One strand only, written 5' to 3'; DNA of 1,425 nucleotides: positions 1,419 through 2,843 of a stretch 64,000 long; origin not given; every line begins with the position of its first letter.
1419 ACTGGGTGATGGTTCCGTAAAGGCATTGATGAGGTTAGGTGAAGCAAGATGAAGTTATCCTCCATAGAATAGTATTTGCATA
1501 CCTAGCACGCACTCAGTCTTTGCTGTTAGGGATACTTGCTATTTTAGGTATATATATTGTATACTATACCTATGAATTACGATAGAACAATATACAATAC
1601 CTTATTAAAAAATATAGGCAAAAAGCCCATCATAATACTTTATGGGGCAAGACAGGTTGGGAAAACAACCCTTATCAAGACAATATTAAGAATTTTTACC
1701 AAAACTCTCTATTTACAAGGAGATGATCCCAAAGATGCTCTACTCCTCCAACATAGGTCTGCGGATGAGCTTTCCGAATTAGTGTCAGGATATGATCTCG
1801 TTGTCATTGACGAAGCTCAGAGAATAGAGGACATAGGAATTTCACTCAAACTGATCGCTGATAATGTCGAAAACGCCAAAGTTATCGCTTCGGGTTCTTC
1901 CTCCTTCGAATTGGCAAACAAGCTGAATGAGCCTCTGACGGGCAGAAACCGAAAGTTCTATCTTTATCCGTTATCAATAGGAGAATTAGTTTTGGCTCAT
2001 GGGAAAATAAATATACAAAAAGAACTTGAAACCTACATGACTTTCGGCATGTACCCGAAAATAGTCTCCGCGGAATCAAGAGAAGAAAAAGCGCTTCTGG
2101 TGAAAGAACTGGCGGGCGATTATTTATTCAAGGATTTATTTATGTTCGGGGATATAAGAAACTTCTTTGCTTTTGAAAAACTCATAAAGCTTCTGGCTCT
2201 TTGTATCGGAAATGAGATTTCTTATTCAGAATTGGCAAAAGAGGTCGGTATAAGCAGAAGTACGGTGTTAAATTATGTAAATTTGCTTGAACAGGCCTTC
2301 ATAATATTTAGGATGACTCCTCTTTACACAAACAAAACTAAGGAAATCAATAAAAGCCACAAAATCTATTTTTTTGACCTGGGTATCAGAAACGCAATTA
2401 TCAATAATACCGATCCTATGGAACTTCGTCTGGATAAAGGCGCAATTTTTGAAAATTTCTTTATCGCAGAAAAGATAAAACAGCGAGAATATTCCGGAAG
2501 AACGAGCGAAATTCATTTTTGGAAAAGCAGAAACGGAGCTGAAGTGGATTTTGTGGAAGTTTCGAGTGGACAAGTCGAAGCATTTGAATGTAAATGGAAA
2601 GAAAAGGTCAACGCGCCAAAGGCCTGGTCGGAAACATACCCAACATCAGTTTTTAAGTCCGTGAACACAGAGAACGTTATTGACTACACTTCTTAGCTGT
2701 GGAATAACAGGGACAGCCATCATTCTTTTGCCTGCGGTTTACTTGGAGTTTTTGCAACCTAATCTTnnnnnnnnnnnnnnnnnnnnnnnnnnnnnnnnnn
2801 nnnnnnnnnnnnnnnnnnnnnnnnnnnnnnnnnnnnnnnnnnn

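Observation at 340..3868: Shared C-terminal DGKIY...KL(D/G)DGS(V/L)KAL module on two unrelated secreted proteins, with a displaced out-of-frame copy and a duplicated 42-bp fragment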

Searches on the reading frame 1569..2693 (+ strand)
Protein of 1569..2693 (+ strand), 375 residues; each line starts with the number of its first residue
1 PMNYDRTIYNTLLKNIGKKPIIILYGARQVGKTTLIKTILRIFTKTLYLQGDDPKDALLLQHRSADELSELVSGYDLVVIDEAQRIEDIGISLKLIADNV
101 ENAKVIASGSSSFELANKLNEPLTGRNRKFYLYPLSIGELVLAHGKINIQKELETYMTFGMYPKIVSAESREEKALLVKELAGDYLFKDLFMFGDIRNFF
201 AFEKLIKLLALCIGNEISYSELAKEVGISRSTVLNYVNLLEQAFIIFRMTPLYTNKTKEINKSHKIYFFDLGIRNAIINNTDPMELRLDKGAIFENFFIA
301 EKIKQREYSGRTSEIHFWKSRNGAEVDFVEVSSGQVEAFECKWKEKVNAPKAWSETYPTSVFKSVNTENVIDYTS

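Call 5: search_protein_families(library=pfam, proteins=[window:1569-2693:+], max_evalue=1)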
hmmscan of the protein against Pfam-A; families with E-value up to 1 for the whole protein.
window:1569-2693:+ (375 aa): 38 families (the best 25 are shown)
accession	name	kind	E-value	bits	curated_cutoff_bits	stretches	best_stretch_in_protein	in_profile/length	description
PF13635.12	DUF4143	-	7.6e-40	136.7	28.1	1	188-343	2-159/160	Domain of unknown function (DUF4143)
PF13173.12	AAA_14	-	3.1e-27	95.6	27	1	19-140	2-128/129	AAA domain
PF13412.12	HTH_24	-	3.7e-06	26.9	21.9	1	216-242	17-43/48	Winged helix-turn-helix DNA-binding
PF08279.18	HTH_11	-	1.1e-05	25.6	25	1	215-245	15-44/55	HTH domain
PF13479.12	AAA_24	-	0.00013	22.3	27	1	19-89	2-79/195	AAA domain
PF25201.1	nSTAND6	-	0.00023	21.7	27.7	1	10-68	9-63/148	Novel STAND NTPase 6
PF13401.12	AAA_22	-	0.00024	21.9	27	1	19-44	5-30/130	AAA domain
PF13404.12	HTH_AsnC-type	-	0.00094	19.4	27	1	216-234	17-35/42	AsnC-type helix-turn-helix domain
PF13191.12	AAA_16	-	0.0013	19.7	32.6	1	16-51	21-60/167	AAA ATPase domain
PF00910.28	RNA_helicase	-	0.0013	19.6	21.5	1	22-89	1-64/105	RNA helicase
PF08280.17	HTH_Mga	-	0.0016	18.8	23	1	206-244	8-47/59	M protein trans-acting positive regulator (MGA) HTH domain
PF01381.28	HTH_3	-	0.0017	18.8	23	1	217-238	10-31/55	Helix-turn-helix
PF13730.12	HTH_36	-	0.003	17.8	25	1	218-243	27-52/55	Helix-turn-helix domain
PF13518.12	HTH_28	-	0.0034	17.9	25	1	207-242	4-38/52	Helix-turn-helix domain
PF13443.12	HTH_26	-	0.0038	17.9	22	1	207-238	1-32/63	Cro/C1-type HTH DNA-binding domain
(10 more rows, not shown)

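Call 96: find_encoding_contigs(protein=window:1572-2693:+, flank=6000, max_places=10)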
Protein window:1572-2693:+ (374 aa): 19 contigs read that carry it; 8 places shown.
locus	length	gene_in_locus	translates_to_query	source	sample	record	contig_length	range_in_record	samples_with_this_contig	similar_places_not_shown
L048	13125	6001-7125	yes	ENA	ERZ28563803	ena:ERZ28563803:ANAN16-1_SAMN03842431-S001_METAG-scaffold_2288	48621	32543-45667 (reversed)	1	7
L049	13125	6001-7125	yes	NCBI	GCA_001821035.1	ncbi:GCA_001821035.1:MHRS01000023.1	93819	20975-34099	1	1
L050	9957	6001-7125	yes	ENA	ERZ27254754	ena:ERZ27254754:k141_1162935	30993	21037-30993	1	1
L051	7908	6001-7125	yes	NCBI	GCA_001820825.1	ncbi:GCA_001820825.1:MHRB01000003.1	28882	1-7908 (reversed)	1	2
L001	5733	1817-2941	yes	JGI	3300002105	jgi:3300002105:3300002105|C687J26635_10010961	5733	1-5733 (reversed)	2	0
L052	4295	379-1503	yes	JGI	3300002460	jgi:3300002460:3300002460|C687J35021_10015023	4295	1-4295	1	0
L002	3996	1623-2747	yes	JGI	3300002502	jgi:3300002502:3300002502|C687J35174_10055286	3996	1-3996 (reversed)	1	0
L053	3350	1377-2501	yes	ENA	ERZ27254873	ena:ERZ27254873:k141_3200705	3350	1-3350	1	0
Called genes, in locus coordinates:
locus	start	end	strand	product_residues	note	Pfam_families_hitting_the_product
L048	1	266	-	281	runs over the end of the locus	PF01435:Peptidase_M48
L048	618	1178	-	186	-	PF04011:LemA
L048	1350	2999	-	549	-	PF00118:Cpn60_TCP1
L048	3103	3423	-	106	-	PF00166:Cpn10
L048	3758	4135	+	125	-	-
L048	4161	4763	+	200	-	-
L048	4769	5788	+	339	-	-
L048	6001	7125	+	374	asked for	PF13173:AAA_14, PF08279:HTH_11 (faint), PF13635:DUF4143, PF13412:HTH_24 (weak)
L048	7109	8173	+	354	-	-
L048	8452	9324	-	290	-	PF01209:Ubie_methyltran (weak), PF06080:DUF938 (weak), PF13489:Methyltransf_23 (weak), PF13649:Methyltransf_25, PF13847:Methyltransf_31, PF08241:Methyltransf_11, PF08242:Methyltransf_12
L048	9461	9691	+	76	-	PF03840:SecG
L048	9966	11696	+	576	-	PF00496:SBP_bac_5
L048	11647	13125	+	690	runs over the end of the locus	PF00753:Lactamase_B, PF12706:Lactamase_B_2, PF22505:RNase_J_b_CASP, PF17770:RNase_J_C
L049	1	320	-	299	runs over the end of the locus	PF01435:Peptidase_M48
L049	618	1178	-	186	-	PF04011:LemA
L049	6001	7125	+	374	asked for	PF13173:AAA_14, PF08279:HTH_11 (faint), PF13635:DUF4143, PF13412:HTH_24 (weak)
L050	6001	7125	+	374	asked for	PF13173:AAA_14, PF08279:HTH_11 (faint), PF13635:DUF4143, PF13412:HTH_24 (weak)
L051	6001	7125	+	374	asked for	PF13173:AAA_14, PF08279:HTH_11 (faint), PF13635:DUF4143, PF13412:HTH_24 (weak)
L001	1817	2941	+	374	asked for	PF13173:AAA_14, PF08279:HTH_11 (faint), PF13635:DUF4143, PF13412:HTH_24 (weak)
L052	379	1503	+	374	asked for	PF13173:AAA_14, PF08279:HTH_11 (faint), PF13635:DUF4143, PF13412:HTH_24 (weak)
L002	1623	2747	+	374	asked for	PF13173:AAA_14, PF08279:HTH_11 (faint), PF13635:DUF4143, PF13412:HTH_24 (weak)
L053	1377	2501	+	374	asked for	PF13173:AAA_14, PF08279:HTH_11 (faint), PF13635:DUF4143, PF13412:HTH_24 (weak)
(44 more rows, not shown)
